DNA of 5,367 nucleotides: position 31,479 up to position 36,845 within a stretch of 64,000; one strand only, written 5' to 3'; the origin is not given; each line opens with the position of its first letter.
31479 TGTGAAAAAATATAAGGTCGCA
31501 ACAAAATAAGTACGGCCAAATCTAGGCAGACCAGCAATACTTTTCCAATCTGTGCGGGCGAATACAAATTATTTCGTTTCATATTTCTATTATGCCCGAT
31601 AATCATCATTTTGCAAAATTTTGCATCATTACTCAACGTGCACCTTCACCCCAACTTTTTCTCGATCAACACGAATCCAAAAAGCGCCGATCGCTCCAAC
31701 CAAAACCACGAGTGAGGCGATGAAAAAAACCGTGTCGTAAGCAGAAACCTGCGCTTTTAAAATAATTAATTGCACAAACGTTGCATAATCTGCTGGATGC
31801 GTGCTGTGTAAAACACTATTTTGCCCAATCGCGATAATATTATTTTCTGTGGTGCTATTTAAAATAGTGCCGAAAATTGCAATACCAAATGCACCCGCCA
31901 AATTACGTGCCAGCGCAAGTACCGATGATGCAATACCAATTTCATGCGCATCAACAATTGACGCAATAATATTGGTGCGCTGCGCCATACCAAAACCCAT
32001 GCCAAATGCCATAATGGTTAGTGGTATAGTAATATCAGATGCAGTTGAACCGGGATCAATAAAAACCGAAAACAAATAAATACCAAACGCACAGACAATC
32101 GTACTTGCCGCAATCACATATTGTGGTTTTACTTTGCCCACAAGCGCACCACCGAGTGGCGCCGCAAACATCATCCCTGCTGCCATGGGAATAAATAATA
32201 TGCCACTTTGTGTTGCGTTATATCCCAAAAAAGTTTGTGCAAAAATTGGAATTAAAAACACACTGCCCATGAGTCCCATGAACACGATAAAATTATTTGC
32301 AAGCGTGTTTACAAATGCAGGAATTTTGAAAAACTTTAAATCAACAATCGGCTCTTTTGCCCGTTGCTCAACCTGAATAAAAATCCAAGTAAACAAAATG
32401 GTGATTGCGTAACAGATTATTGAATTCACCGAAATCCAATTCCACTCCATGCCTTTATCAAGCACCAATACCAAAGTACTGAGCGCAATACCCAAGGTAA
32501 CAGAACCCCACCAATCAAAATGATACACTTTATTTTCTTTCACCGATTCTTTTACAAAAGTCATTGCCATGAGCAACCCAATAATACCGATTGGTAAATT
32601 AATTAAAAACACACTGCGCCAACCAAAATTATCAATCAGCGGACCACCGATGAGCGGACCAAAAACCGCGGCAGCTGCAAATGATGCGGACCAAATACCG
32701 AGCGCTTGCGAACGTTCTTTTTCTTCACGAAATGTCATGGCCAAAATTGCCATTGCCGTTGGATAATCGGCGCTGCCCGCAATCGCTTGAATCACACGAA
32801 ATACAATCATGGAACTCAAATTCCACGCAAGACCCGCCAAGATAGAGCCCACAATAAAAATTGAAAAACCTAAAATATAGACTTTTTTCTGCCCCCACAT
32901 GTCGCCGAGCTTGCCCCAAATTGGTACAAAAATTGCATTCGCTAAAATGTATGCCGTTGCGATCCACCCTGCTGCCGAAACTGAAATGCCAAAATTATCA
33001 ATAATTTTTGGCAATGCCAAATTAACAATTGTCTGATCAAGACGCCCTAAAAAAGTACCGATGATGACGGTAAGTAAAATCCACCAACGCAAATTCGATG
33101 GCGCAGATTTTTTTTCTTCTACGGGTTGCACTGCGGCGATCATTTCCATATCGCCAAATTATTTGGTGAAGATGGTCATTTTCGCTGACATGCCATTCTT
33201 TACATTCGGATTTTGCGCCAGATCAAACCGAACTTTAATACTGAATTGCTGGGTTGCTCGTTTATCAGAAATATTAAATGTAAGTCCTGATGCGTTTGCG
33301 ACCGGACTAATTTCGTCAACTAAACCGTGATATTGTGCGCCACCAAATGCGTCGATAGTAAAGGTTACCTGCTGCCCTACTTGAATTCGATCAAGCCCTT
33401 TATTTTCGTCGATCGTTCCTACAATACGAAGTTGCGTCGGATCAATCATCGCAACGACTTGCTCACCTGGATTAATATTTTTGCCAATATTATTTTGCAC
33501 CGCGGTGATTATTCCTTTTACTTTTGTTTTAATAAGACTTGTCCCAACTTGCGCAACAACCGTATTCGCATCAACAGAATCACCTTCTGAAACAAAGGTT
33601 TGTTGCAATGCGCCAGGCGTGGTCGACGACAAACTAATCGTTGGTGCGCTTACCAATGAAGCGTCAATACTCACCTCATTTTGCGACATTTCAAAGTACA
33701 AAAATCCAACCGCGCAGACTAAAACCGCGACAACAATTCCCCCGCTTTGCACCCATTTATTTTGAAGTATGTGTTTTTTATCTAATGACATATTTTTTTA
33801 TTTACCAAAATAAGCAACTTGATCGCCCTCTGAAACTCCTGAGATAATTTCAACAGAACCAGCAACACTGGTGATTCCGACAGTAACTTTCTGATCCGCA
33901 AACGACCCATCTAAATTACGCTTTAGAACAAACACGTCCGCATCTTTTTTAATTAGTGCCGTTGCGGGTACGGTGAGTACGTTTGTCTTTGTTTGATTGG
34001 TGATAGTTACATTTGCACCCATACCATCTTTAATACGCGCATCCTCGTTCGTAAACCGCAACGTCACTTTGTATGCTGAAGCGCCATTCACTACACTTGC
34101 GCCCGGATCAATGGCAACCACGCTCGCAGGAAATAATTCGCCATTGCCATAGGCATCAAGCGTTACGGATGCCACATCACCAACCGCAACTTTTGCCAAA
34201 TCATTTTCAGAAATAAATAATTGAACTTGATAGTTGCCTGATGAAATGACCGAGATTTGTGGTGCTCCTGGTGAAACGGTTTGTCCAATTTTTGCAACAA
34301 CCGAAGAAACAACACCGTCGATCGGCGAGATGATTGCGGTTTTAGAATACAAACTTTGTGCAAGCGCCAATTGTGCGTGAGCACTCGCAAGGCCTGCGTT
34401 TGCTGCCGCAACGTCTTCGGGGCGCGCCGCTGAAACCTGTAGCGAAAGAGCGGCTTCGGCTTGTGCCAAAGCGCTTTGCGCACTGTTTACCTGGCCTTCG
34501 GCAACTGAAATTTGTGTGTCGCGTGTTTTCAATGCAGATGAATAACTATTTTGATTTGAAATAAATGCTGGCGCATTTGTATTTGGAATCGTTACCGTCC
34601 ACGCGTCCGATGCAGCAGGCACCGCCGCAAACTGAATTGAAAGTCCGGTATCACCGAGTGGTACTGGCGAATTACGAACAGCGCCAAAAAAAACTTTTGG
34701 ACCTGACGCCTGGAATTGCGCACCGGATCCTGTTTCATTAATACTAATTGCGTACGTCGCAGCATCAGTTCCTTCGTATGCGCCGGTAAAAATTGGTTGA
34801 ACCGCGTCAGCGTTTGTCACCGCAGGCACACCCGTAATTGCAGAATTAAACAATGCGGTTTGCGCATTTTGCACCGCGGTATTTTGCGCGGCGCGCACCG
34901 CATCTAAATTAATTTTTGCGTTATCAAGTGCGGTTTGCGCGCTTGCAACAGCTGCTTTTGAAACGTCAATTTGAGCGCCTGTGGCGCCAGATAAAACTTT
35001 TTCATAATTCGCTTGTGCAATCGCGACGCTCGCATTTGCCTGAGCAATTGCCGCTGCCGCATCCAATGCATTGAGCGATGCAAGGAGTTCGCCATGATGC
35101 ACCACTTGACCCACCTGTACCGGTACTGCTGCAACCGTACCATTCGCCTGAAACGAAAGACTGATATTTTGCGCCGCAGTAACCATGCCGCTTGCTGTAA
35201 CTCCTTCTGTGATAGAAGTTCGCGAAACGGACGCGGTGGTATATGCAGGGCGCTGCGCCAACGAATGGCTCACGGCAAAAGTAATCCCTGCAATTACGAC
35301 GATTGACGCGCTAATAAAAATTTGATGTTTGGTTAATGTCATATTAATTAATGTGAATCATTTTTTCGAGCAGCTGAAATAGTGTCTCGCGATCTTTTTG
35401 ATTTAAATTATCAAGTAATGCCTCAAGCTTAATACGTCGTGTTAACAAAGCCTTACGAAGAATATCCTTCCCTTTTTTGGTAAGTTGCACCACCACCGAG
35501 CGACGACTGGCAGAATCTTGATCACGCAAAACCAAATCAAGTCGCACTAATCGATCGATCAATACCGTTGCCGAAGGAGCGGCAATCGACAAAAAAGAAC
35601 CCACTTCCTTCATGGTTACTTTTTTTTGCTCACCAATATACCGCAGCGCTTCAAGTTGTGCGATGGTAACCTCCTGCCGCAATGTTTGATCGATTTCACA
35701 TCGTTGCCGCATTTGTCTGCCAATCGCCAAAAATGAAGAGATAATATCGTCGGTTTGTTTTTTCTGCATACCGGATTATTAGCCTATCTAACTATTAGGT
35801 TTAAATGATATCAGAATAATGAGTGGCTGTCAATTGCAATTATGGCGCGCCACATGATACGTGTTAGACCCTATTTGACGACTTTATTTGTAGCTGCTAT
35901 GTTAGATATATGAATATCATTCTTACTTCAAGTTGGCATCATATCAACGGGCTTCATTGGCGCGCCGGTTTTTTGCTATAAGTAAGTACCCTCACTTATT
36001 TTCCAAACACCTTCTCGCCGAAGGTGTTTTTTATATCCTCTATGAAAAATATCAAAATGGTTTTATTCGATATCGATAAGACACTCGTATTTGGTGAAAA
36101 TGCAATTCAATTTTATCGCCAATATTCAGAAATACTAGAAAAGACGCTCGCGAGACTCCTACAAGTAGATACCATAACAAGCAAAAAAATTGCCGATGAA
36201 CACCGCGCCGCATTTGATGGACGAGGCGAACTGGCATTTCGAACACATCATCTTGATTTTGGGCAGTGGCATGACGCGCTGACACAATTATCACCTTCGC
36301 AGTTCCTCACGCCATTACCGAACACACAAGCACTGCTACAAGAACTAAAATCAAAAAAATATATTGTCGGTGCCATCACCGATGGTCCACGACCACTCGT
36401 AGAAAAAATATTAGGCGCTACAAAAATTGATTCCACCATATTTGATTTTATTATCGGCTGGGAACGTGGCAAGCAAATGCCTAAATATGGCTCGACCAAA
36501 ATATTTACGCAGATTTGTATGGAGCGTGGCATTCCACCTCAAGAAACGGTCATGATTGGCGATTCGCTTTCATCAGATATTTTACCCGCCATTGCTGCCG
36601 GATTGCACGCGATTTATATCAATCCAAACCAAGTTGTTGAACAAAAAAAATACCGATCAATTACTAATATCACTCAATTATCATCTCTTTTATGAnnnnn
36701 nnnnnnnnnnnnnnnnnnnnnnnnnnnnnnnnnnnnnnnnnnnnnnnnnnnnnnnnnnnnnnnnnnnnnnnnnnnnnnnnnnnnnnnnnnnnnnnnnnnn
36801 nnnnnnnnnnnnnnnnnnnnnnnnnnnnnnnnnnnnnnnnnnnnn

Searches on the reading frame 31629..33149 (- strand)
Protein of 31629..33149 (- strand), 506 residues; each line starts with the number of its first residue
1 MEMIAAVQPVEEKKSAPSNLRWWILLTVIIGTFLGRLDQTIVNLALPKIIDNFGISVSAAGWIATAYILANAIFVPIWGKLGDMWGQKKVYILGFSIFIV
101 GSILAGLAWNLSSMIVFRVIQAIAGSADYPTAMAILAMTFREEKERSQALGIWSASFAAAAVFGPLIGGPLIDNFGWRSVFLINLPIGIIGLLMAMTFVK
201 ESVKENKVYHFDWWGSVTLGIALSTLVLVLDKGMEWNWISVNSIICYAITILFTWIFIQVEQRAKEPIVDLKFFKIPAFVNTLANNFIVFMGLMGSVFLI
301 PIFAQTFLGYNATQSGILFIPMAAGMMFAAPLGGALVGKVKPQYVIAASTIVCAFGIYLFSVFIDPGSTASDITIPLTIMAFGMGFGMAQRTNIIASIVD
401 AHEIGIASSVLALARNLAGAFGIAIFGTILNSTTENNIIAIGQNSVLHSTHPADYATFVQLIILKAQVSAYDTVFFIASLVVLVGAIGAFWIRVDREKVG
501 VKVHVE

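Call 66: search_protein_families(library=pfam, proteins=[window:31629-33149:-], max_evalue=0.00001)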
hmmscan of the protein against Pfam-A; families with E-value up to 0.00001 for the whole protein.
window:31629-33149:- (506 aa): 1 family
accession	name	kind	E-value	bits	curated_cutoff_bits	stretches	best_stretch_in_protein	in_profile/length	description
PF07690.21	MFS_1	-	1.5e-58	198.8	33.4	1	29-422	2-346/347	Major Facilitator Superfamily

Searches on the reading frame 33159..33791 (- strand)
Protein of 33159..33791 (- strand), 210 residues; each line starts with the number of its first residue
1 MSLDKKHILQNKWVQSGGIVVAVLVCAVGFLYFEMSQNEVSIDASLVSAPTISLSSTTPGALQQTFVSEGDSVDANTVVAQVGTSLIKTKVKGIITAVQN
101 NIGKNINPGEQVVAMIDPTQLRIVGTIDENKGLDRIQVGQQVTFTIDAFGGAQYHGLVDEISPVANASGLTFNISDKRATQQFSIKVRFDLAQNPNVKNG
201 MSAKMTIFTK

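Call 66: search_protein_families(library=pfam, proteins=[window:33159-33791:-], max_evalue=0.00001)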
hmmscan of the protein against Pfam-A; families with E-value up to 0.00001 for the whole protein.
window:33159-33791:- (210 aa): 2 families
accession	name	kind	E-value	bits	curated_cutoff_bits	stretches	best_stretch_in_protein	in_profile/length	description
PF16576.10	HlyD_D23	-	1.5e-10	41.1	30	1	87-171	111-194/214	Barrel-sandwich domain of CusB or HlyD membrane-fusion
PF13437.12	HlyD_3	-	2.4e-08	35.1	22.2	1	88-173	3-88/106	HlyD family secretion protein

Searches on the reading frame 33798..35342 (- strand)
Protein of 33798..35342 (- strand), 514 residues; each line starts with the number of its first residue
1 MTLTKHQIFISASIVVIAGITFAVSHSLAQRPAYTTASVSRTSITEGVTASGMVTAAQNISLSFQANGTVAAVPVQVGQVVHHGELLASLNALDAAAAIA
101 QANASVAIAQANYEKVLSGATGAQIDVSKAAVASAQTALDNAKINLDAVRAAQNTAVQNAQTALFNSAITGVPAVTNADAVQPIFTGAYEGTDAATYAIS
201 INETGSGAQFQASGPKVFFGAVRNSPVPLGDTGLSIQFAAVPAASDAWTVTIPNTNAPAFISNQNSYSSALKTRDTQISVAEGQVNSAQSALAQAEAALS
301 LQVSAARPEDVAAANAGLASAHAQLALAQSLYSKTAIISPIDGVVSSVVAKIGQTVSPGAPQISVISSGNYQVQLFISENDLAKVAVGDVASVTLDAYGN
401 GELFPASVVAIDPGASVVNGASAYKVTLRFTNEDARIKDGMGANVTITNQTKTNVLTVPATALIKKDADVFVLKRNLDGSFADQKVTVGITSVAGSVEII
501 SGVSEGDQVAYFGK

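Call 66: search_protein_families(library=pfam, proteins=[window:33798-35342:-], max_evalue=0.00001)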
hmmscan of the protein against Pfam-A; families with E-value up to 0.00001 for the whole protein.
window:33798-35342:- (514 aa): 2 families
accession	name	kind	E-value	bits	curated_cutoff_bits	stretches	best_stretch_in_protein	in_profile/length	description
PF16576.10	HlyD_D23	-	9.4e-16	58.2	30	1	257-442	53-213/214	Barrel-sandwich domain of CusB or HlyD membrane-fusion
PF13437.12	HlyD_3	-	1.2e-12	49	22.2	1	337-435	2-101/106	HlyD family secretion protein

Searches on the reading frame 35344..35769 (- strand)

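Call 66: search_protein_families(library=pfam, proteins=[window:35344-35769:-], max_evalue=0.00001)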
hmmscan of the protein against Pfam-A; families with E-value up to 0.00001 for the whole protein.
window:35344-35769:- (141 aa): 3 families
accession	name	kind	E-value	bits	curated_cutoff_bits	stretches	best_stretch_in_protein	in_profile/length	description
PF01047.28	MarR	-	4.3e-09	36.6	24.6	1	35-92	2-59/59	MarR family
PF12802.13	MarR_2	-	2.1e-07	31.4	27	1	34-89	3-59/61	MarR family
PF13463.12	HTH_27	-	8.6e-07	29.6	22.2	1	37-100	4-68/68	Winged helix DNA-binding domain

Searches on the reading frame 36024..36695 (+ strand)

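Call 66: search_protein_families(library=pfam, proteins=[window:36024-36695:+], max_evalue=0.00001)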
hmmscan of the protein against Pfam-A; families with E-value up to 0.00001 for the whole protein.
window:36024-36695:+ (223 aa): 5 families
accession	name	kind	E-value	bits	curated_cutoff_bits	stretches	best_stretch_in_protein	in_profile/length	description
PF00702.32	Hydrolase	-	1.2e-15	58.9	26.4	1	10-193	1-191/191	haloacid dehalogenase-like hydrolase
PF13419.12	HAD_2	-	1.7e-14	54.8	23.8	1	13-198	1-177/178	Haloacid dehalogenase-like hydrolase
PF13242.12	Hydrolase_like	-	1.2e-07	31.9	22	1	160-198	9-47/75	HAD-hyrolase-like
PF12710.13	HAD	-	1.9e-06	28.9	27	1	13-182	1-182/189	haloacid dehalogenase-like hydrolase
PF25167.1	DUF7829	-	2.2e-06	27.7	28.6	1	1-52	137-188/224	Domain of unknown function (DUF7829)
